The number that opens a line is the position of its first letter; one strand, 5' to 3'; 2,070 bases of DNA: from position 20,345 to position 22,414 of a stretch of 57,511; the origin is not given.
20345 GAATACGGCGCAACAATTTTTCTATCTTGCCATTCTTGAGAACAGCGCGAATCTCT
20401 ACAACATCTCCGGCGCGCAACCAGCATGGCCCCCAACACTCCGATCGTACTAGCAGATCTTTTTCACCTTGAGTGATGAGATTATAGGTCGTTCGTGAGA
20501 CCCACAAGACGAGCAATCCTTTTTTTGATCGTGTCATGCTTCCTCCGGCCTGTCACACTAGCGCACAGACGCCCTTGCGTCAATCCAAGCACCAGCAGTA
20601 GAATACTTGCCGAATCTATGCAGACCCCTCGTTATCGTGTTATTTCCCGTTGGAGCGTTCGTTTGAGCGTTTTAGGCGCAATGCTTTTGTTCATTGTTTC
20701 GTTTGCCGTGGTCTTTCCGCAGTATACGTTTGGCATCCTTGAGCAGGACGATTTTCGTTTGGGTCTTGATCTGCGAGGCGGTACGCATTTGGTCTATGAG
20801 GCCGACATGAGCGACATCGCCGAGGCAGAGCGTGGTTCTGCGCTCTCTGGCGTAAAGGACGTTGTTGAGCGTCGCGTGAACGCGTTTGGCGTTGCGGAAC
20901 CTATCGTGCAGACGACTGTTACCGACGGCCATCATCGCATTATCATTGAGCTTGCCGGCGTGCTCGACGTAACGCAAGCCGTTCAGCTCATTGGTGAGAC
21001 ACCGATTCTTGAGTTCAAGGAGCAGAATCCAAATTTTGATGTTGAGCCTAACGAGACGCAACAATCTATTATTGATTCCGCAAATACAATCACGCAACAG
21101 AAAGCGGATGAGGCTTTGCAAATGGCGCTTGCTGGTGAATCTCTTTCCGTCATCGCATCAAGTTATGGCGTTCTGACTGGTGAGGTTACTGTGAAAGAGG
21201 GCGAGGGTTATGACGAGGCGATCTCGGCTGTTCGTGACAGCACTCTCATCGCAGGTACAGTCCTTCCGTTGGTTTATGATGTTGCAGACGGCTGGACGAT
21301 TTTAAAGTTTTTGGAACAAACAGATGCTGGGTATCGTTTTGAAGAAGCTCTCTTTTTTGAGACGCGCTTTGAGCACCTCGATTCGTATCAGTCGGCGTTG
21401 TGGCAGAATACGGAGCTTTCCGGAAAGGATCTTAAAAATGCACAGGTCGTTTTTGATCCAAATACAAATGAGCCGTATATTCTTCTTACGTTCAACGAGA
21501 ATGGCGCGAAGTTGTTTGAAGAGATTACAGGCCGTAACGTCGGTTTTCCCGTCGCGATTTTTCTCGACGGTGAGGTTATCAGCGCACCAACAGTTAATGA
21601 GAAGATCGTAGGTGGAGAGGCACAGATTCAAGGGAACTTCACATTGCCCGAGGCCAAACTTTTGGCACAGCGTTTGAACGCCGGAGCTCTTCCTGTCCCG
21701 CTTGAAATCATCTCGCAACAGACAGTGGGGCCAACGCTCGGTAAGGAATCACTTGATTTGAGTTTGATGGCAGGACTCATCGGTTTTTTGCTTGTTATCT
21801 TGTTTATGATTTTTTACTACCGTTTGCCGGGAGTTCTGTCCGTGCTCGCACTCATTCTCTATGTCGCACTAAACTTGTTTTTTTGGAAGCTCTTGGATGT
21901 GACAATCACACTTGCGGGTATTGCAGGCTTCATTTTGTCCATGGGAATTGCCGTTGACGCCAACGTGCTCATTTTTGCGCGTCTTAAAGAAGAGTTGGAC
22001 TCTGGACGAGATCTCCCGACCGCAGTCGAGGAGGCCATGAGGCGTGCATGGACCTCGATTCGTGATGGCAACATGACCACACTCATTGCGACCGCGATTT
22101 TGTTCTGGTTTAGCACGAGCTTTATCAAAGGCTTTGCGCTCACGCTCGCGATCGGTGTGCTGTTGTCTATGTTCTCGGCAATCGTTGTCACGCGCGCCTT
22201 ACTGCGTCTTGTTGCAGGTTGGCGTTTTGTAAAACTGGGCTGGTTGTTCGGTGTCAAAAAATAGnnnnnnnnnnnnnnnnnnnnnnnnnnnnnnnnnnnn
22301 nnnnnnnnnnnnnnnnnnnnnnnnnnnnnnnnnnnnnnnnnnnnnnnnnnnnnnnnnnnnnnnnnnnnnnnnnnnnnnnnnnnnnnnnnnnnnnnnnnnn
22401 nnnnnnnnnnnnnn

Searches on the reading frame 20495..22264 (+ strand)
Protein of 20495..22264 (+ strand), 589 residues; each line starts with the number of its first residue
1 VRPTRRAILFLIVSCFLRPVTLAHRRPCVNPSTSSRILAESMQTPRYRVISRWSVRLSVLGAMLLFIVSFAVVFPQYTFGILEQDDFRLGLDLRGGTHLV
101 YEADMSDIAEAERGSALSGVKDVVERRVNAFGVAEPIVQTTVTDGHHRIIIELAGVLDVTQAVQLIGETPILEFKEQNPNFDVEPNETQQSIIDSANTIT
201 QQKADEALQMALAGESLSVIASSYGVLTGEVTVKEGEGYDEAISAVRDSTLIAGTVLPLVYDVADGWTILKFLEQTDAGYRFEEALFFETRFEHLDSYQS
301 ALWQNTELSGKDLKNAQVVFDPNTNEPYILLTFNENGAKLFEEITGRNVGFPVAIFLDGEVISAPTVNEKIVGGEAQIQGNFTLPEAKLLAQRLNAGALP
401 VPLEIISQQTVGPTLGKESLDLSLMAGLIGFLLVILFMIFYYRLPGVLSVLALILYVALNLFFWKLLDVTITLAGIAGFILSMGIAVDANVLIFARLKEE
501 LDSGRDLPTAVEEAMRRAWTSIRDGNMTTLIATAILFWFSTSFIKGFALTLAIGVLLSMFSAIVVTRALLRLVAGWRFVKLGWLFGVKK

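Call 12: search_protein_families(library=pfam, proteins=[window:20495-22264:+], max_evalue=0.0001)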
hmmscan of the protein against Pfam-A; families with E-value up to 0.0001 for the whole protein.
window:20495-22264:+ (589 aa): 5 families
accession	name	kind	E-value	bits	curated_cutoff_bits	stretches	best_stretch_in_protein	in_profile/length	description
PF22599.2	SecDF_P1_head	-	2.2e-32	111.7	27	1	301-401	14-114/114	SecDF, P1 head subdomain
PF02355.23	SecD_SecF_C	-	1e-16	61.3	20.5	1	403-572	13-185/189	Protein export membrane protein SecD/SecF, C-terminal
PF21760.3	SecD_1st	-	2.8e-16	59.1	27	1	120-178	4-59/60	Protein translocase subunit SecDF, P1 domain, N-terminal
PF03176.21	MMPL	-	7.7e-11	41.9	20.5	1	429-577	151-306/333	MMPL family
PF07549.19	Sec_GG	-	2.9e-05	23.9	20.3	1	87-106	8-27/28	SecD/SecF GG Motif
